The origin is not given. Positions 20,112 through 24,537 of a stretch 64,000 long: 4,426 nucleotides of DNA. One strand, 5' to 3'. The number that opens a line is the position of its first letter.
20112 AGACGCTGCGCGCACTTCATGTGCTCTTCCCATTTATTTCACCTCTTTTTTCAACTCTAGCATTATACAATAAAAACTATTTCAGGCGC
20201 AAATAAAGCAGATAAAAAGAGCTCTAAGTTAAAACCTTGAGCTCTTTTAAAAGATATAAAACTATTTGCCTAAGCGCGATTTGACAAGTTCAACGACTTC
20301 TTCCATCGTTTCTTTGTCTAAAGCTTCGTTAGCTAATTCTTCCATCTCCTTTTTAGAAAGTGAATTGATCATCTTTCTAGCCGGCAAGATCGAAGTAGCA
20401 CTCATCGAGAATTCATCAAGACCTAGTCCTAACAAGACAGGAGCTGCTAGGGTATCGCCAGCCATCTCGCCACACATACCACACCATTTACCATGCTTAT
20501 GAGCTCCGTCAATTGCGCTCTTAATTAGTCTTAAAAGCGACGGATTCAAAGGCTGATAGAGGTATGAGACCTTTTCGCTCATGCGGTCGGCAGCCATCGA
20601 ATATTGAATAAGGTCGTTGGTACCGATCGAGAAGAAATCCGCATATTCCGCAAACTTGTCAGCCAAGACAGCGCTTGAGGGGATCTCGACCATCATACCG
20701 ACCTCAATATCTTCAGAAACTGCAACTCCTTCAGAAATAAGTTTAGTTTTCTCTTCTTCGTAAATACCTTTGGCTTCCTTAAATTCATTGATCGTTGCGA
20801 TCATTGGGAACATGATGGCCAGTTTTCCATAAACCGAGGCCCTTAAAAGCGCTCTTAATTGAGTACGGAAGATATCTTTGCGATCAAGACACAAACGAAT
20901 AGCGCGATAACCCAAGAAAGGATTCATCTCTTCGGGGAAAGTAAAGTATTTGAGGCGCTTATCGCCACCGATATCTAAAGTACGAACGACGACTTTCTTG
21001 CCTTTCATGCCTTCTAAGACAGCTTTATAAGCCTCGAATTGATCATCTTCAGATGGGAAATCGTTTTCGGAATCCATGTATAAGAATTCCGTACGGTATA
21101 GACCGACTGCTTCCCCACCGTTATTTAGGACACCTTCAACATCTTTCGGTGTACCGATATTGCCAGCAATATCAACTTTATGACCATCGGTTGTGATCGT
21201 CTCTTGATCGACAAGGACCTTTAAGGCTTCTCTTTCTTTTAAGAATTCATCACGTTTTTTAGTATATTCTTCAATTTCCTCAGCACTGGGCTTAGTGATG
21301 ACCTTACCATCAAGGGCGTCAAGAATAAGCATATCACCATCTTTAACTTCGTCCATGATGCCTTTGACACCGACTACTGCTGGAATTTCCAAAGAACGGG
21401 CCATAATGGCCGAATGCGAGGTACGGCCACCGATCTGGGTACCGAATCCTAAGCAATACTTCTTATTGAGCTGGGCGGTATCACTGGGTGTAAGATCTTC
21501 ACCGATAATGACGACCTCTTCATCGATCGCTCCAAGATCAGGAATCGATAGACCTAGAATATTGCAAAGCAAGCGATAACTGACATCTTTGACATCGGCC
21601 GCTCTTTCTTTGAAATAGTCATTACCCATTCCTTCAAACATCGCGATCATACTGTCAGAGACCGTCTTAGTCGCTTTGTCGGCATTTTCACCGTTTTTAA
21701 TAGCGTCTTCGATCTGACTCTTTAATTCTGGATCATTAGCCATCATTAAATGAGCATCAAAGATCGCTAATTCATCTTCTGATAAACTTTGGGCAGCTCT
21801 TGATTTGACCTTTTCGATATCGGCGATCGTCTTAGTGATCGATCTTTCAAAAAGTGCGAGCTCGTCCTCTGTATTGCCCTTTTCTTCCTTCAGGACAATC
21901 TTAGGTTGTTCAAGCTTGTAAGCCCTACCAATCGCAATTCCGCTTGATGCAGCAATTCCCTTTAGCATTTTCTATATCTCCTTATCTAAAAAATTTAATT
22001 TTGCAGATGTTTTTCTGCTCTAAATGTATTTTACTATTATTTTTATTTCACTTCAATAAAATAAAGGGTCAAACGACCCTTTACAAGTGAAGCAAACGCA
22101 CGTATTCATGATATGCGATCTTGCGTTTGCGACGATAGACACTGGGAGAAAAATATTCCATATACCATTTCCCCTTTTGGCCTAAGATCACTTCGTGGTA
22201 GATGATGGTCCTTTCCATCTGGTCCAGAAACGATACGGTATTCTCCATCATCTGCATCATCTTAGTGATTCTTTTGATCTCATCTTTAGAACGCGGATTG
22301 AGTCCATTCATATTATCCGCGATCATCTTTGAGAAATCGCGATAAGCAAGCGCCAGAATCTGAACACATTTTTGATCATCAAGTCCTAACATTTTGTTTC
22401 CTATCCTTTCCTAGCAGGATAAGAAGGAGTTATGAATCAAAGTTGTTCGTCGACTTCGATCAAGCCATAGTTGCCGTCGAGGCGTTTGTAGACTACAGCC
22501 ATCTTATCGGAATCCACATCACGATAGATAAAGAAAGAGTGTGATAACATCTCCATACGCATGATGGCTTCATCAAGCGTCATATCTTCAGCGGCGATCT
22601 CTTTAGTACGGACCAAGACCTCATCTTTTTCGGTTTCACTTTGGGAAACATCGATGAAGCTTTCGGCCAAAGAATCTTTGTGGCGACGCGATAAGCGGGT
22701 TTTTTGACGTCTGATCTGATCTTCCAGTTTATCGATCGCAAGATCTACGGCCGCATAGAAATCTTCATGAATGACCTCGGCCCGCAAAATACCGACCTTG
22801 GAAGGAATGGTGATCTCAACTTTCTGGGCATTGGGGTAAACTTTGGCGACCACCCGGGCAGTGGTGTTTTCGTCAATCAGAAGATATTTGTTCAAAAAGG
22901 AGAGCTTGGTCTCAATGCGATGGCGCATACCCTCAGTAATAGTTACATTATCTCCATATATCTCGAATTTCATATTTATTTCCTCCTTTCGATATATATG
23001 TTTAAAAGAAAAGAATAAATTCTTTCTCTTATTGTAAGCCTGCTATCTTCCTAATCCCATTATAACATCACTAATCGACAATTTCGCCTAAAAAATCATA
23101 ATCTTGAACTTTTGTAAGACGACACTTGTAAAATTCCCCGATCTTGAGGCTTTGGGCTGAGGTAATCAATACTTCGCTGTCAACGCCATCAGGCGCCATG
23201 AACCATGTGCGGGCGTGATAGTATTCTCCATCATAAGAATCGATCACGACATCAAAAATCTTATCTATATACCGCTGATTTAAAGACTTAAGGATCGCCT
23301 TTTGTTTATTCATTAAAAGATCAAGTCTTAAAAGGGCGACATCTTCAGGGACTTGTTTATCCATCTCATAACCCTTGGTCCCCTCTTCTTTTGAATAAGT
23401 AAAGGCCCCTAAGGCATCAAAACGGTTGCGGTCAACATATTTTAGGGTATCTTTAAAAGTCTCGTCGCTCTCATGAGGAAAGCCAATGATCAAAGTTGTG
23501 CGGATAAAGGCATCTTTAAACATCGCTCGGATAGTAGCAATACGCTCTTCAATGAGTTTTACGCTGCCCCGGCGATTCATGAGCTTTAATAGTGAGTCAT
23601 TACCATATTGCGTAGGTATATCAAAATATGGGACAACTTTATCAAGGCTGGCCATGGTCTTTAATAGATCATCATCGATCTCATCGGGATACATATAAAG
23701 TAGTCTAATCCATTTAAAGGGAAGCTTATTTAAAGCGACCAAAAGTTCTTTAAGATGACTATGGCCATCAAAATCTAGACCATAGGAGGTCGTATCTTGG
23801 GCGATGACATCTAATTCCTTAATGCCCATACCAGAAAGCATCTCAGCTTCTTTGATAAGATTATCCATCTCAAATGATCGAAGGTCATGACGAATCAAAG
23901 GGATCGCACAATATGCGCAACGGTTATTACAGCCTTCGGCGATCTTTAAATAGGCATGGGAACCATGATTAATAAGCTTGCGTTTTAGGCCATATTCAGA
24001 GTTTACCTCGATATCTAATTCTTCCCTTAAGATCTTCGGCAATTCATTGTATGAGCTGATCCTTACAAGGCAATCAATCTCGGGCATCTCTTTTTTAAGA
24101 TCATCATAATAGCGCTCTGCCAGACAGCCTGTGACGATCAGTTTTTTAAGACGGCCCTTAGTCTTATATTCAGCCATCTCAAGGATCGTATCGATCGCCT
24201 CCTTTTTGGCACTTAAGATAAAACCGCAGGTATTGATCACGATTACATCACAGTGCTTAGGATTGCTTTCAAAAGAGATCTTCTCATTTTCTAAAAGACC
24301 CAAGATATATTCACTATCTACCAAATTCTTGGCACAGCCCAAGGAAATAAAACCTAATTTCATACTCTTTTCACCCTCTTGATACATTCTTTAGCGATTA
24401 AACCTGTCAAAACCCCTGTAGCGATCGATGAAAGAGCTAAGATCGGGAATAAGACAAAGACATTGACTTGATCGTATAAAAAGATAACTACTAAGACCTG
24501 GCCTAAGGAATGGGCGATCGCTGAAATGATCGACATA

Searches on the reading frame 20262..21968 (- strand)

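Call 43: search_protein_families(library=pfam, proteins=[window:20262-21968:-], max_evalue=0.00001)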
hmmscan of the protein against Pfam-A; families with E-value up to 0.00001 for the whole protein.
window:20262-21968:- (568 aa): 3 families
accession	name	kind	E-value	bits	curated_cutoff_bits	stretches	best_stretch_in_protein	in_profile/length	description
PF02896.24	PEP-utilizers_C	-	6.3e-124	413.3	22.8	1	249-536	4-290/293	PEP-utilising enzyme, PEP-binding domain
PF05524.18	PEP-utilisers_N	-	1.1e-31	109.9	24.4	1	3-122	1-121/121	PEP-utilising enzyme, N-terminal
PF00391.29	PEP-utilizers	-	1.1e-21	76.6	23.1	1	149-221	2-72/72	PEP-utilising enzyme, mobile domain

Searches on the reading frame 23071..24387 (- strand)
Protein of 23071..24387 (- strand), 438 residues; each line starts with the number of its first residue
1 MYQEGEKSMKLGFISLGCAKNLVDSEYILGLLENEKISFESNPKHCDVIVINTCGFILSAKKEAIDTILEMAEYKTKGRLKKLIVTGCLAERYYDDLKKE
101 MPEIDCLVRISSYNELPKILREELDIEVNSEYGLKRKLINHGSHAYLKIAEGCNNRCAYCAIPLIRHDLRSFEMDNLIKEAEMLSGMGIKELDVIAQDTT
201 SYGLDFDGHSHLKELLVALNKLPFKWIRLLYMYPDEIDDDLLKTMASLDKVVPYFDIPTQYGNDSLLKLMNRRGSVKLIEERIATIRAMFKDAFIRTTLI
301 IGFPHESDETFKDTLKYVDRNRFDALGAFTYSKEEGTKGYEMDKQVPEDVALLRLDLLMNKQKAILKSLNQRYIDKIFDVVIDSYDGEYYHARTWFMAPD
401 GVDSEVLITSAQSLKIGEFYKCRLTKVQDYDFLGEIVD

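Call 43: search_protein_families(library=pfam, proteins=[window:23071-24387:-], max_evalue=0.00001)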
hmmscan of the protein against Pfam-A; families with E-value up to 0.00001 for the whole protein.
window:23071-24387:- (438 aa): 3 families
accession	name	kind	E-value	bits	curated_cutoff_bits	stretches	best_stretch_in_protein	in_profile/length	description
PF00919.26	UPF0004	-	4.2e-24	84.9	27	1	11-108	2-97/98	Uncharacterized protein family UPF0004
PF04055.27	Radical_SAM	-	5.9e-20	72.5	29.5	1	149-317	3-165/166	Radical SAM superfamily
PF18693.7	TRAM_2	-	8e-16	58.4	27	1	376-437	3-63/63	TRAM domain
